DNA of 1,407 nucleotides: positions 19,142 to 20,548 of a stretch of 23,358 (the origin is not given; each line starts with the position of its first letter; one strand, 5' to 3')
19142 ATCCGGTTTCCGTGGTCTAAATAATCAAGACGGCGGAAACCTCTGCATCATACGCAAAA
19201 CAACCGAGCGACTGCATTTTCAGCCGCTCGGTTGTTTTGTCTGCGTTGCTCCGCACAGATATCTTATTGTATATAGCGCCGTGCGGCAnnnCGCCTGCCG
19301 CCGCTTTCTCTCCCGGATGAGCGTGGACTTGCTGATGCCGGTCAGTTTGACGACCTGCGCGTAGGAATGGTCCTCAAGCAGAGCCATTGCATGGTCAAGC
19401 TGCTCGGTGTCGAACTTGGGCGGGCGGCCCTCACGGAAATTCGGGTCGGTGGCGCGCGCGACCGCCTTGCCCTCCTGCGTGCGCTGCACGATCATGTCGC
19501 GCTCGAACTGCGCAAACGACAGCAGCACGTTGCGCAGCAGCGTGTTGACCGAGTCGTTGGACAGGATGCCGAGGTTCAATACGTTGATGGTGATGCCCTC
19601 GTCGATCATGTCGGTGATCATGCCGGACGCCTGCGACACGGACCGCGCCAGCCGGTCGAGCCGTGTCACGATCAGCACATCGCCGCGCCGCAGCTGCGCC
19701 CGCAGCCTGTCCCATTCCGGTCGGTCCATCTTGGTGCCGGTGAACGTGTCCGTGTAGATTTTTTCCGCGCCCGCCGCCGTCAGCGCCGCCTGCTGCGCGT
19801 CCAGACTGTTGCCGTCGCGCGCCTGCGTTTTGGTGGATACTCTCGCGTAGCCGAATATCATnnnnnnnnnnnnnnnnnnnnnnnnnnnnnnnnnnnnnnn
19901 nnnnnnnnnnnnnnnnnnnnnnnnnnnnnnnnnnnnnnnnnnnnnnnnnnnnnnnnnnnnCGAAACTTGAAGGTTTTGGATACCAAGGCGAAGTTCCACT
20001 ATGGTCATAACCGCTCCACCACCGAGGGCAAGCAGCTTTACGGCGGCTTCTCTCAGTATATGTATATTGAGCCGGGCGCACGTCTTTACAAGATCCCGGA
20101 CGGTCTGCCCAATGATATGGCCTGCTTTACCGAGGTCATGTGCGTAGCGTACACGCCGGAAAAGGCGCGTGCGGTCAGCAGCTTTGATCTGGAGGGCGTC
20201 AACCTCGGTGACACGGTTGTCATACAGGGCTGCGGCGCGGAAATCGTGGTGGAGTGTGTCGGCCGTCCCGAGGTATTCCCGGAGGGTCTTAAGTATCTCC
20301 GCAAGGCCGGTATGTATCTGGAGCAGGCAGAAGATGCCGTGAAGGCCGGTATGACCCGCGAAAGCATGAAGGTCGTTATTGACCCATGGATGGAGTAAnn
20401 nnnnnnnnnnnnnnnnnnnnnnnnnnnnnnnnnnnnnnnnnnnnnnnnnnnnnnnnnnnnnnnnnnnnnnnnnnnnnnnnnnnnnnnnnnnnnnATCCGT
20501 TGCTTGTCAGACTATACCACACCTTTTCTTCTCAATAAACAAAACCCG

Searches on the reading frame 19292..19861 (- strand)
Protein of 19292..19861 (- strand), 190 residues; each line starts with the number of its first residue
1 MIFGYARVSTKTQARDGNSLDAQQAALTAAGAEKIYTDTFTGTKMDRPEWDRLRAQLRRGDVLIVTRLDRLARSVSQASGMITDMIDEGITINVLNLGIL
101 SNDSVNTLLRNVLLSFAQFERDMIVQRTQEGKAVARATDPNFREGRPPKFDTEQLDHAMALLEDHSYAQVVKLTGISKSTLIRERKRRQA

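Call 9: search_protein_families(library=pfam, proteins=[window:19292-19861:-], max_evalue=0.01)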
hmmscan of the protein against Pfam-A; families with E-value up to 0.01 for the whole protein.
window:19292-19861:- (190 aa): 4 families
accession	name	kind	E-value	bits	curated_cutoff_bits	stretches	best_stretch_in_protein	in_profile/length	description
PF00239.26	Resolvase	-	3.8e-35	121.5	23.3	1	2-137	1-141/145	Resolvase, N terminal domain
PF02796.21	HTH_7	-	1.1e-05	25.9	23.8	1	145-181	1-38/45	Helix-turn-helix domain of resolvase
PF18010.7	HTH_49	-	0.00017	22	27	1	157-182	1-26/29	Cry35Ab1 HTH C-terminal domain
PF13384.12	HTH_23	-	0.0087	16.3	24.6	0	158-187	10-40/50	Homeodomain-like domain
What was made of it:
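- On Small serine resolvase/invertase (Pfam PF00239 + PF02796): Gene 19292-19861(-): PF00239 E 3.8e-35, residues 2-137 (call 9).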

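Call 11: search_protein_families(library=ncbifam, proteins=[window:19292-19861:-], max_evalue=0.01)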
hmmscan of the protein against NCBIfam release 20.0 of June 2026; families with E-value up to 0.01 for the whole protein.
window:19292-19861:- (190 aa): 6 families
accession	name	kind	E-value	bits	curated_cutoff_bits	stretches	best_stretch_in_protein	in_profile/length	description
NF041201.1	recomb_XisF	equivalog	2.4e-27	96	375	1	3-137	2-138/465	fdxN element excision recombinase XisF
NF047343.1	SCCmet_CcrB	equivalog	4e-13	48.9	900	1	4-172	11-186/542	cassette chromosome recombinase CcrB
NF009949.0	PRK13413.1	equivalog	7.2e-13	48.7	272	1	1-182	1-190/203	master DNA invertase Mpi family serine-type recombinase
NF033518.0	transpos_IS607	equivalog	2.1e-05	24.2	110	1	3-77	57-136/187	IS607 family transposase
NF047344.1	SCCmet_CcrA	equivalog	4.9e-05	22.6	700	1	3-131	5-138/442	cassette chromosome recombinase CcrA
NF047347.1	SCCmet_CcrC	equivalog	0.0059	15.2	900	1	5-128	8-142/558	cassette chromosome recombinase CcrC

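Call 12: find_encoding_contigs(protein=window:19292-19861:-, flank=10000, max_places=10)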
Protein window:19292-19861:- (190 aa): 24 contigs read that carry it; 10 places shown.
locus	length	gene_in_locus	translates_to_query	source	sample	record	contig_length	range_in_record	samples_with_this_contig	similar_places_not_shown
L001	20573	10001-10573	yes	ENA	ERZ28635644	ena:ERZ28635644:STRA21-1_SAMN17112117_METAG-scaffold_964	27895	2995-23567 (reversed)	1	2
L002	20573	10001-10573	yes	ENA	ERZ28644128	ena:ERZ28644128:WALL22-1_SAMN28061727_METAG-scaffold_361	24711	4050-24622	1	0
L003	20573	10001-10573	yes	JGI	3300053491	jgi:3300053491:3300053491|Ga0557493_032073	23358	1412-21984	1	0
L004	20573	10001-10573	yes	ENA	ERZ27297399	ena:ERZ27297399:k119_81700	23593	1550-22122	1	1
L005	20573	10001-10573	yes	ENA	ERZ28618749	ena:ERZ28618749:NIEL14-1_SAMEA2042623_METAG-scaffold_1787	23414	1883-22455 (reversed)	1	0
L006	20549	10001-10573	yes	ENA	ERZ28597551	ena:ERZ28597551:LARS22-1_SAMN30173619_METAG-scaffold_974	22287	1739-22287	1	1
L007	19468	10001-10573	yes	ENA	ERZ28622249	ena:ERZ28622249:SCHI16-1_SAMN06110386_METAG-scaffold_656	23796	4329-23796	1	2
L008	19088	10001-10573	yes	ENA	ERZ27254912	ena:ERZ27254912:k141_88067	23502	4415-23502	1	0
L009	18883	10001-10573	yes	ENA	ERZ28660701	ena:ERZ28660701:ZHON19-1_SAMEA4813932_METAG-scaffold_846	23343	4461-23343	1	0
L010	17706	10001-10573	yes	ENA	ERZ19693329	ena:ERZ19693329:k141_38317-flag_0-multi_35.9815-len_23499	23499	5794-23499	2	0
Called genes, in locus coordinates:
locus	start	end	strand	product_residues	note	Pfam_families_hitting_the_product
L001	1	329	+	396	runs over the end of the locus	-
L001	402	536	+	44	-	-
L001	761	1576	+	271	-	PF00142:Fer4_NifH (faint), PF01656:CbiA, PF06564:CBP_BcsQ, PF09140:MipZ, PF10609:ParA (weak), PF13614:AAA_31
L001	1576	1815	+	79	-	PF23807:RHH_10 (weak)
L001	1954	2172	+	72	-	-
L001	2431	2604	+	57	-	PF18010:HTH_49 (faint)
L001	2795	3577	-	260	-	-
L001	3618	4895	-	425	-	PF01946:Thi4 (weak), PF00890:FAD_binding_2 (faint), PF01134:GIDA (faint), PF01266:DAO (faint), PF01494:FAD_binding_3 (faint), PF07992:Pyr_redox_2 (faint), PF12831:FAD_oxidored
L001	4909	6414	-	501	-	PF01970:TctA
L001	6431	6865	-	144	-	PF07331:TctB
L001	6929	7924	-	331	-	PF03401:TctC, PF12974:Phosphonate-bd (weak)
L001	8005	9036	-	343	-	PF00356:LacI, PF00532:Peripla_BP_1, PF13407:Peripla_BP_4 (weak), PF13377:Peripla_BP_3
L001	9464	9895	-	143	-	-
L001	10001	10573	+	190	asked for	PF00239:Resolvase, PF02796:HTH_7 (faint)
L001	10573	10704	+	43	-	-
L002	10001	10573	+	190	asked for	PF00239:Resolvase, PF02796:HTH_7 (faint)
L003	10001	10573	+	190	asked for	PF00239:Resolvase, PF02796:HTH_7 (faint)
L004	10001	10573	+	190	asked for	PF00239:Resolvase, PF02796:HTH_7 (faint)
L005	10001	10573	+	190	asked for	PF00239:Resolvase, PF02796:HTH_7 (faint)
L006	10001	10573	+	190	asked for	PF00239:Resolvase, PF02796:HTH_7 (faint)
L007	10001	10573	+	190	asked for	PF00239:Resolvase, PF02796:HTH_7 (faint)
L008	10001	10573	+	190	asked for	PF00239:Resolvase, PF02796:HTH_7 (faint)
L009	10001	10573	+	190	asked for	PF00239:Resolvase, PF02796:HTH_7 (faint)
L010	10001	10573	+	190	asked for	PF00239:Resolvase, PF02796:HTH_7 (faint)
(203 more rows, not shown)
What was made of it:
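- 19292..19861 (-): Intact small serine resolvase (189 aa). Its 3' end 19297-19403 is DR2. Call 12: the exact protein occurs in 504 collection blocks.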

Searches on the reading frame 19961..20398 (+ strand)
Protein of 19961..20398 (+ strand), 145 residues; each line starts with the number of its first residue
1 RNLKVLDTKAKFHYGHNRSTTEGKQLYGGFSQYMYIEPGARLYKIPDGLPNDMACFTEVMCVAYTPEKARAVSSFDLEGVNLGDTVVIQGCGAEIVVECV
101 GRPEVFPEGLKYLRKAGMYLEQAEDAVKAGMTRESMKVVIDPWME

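Call 9: search_protein_families(library=pfam, proteins=[window:19961-20398:+], max_evalue=0.01)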
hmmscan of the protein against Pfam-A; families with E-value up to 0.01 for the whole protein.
window:19961-20398:+ (145 aa): 1 family
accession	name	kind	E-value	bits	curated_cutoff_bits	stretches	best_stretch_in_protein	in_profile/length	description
PF00107.32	ADH_zinc_N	-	0.00053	20.4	31.8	1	58-119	16-85/129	Zinc-binding dehydrogenase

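Call 11: search_protein_families(library=ncbifam, proteins=[window:19961-20398:+], max_evalue=0.01)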
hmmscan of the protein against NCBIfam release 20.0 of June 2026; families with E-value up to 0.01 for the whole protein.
window:19961-20398:+ (145 aa): 2 families
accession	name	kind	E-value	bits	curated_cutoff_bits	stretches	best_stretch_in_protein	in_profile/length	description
TIGR03366.1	HpnZ_proposed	hypoth_equivalog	2.8e-05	23.5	328.1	1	10-92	91-165/315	putative phosphonate catabolism associated alcohol dehydrogenase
TIGR00692.1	tdh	equivalog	0.0056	15.7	458.35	0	12-93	102-172/340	L-threonine 3-dehydrogenase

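Call 25: find_homologous_proteins(query=window:19961-20398:+, max_evalue=0.001)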
Query window:19961-20398:+ (145 aa): 37 proteins with E <= 0.001 among 53 candidates.
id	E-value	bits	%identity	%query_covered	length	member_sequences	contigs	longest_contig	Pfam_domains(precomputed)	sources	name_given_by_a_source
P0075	5.1e-92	324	100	99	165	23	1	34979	-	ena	-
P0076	6.5e-91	320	99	99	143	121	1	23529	-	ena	-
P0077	2.4e-87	308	95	99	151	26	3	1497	-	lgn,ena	-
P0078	9.0e-82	290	93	94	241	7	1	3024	PF08240.18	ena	-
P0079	1.4e-71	257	92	88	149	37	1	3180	-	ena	-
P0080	9.6e-70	251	81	93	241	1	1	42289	PF08240.18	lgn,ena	-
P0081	3.7e-67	243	80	99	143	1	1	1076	-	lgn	-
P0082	8.3e-66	239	91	79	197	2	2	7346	-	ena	-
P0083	1.8e-65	237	88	83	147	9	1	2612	-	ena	-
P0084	2.1e-65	237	79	93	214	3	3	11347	PF08240.18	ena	-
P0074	5.8e-65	236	80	99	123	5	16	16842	-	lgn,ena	-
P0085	1.7e-48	182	99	57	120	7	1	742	-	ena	-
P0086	2.1e-46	176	100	57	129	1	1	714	-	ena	-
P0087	3.3e-35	139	74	57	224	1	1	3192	PF00107.33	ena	-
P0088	2.8e-33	133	90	50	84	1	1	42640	-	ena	-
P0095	2.2e-16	78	91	23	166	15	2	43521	PF00107.33,PF16912.12,PF13602.13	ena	-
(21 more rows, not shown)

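Call 26: find_encoding_contigs(protein=P0080, flank=10000, max_places=3)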
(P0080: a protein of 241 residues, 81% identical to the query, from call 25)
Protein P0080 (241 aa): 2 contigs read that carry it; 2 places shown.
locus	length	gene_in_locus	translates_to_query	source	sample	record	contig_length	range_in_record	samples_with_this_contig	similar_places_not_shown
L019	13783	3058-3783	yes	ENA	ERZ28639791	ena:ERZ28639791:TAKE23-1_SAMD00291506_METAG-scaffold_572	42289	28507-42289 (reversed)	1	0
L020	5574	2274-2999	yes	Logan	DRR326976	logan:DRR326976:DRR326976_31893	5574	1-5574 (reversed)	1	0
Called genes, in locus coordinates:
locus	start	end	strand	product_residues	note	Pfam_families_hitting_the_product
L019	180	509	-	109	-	-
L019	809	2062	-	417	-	PF13173:AAA_14, PF13635:DUF4143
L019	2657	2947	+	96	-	PF13377:Peripla_BP_3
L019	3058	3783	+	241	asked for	PF08240:ADH_N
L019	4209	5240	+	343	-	PF00356:LacI, PF00532:Peripla_BP_1, PF13407:Peripla_BP_4 (weak), PF13377:Peripla_BP_3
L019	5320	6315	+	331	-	PF03401:TctC, PF12974:Phosphonate-bd (weak)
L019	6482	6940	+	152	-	PF07331:TctB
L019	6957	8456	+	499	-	PF01970:TctA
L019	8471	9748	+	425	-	PF01946:Thi4 (weak), PF00890:FAD_binding_2 (faint), PF01134:GIDA (faint), PF01266:DAO (faint), PF01494:FAD_binding_3 (faint), PF07992:Pyr_redox_2 (faint), PF12831:FAD_oxidored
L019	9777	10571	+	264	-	-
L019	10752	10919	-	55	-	-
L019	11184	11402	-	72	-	-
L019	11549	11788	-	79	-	PF23807:RHH_10 (weak)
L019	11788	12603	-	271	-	PF00142:Fer4_NifH (faint), PF01656:CbiA, PF06564:CBP_BcsQ, PF09140:MipZ, PF10609:ParA (weak), PF13614:AAA_31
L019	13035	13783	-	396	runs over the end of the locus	-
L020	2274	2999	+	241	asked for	PF08240:ADH_N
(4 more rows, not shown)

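Call 30: find_encoding_contigs(protein=P0095, flank=10000, max_places=2)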
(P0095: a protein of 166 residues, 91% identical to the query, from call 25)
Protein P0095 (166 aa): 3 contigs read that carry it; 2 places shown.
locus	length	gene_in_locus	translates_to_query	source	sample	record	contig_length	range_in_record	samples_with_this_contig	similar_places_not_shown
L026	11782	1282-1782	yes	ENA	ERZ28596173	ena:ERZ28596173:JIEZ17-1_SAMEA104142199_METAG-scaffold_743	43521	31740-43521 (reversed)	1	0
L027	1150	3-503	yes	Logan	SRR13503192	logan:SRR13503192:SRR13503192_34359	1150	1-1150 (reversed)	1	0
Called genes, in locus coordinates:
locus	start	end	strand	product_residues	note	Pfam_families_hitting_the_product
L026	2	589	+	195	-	?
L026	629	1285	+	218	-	-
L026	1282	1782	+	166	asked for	PF00107:ADH_zinc_N, PF16912:Glu_dehyd_C, PF13602:ADH_zinc_N_2 (faint)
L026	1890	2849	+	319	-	PF01261:AP_endonuc_2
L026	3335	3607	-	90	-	-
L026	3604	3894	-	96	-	-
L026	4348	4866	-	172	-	-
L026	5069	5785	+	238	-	-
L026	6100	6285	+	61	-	PF19553:DUF6076 (weak)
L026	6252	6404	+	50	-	-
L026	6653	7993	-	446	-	PF20695:UbiD_N, PF01977:UbiD, PF20696:UbiD_C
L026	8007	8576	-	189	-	PF02441:Flavoprotein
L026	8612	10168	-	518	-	PF01144:CoA_trans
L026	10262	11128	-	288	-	PF02775:TPP_enzyme_C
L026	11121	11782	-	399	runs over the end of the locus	PF01855:POR_N, PF02780:Transketolase_C (weak), PF17147:PFOR_II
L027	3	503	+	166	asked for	PF00107:ADH_zinc_N, PF16912:Glu_dehyd_C, PF13602:ADH_zinc_N_2 (faint)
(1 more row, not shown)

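Call 44: search_protein_families(library=pfam, proteins=[P0080, P0095], max_evalue=1)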
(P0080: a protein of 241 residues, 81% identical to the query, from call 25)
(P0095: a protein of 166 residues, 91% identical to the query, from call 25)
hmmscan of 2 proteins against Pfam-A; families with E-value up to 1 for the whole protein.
P0080 (241 aa): 2 families
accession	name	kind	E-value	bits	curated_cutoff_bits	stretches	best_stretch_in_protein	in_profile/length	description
PF08240.17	ADH_N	-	1.4e-12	48.2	23.5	1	6-143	2-104/104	Alcohol dehydrogenase GroES-like domain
PF00107.32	ADH_zinc_N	-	0.01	16.3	31.8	1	186-214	56-84/129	Zinc-binding dehydrogenase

P0095 (166 aa): 3 families
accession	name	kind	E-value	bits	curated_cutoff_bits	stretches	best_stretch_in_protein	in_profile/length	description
PF00107.32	ADH_zinc_N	-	4e-23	82.2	31.8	1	1-122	12-127/129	Zinc-binding dehydrogenase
PF16912.11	Glu_dehyd_C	-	6.2e-10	39.3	34.9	1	10-161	65-209/211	Glucose dehydrogenase C-terminus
PF13602.12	ADH_zinc_N_2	-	2e-05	25.9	27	1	24-152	2-124/134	Zinc-binding dehydrogenase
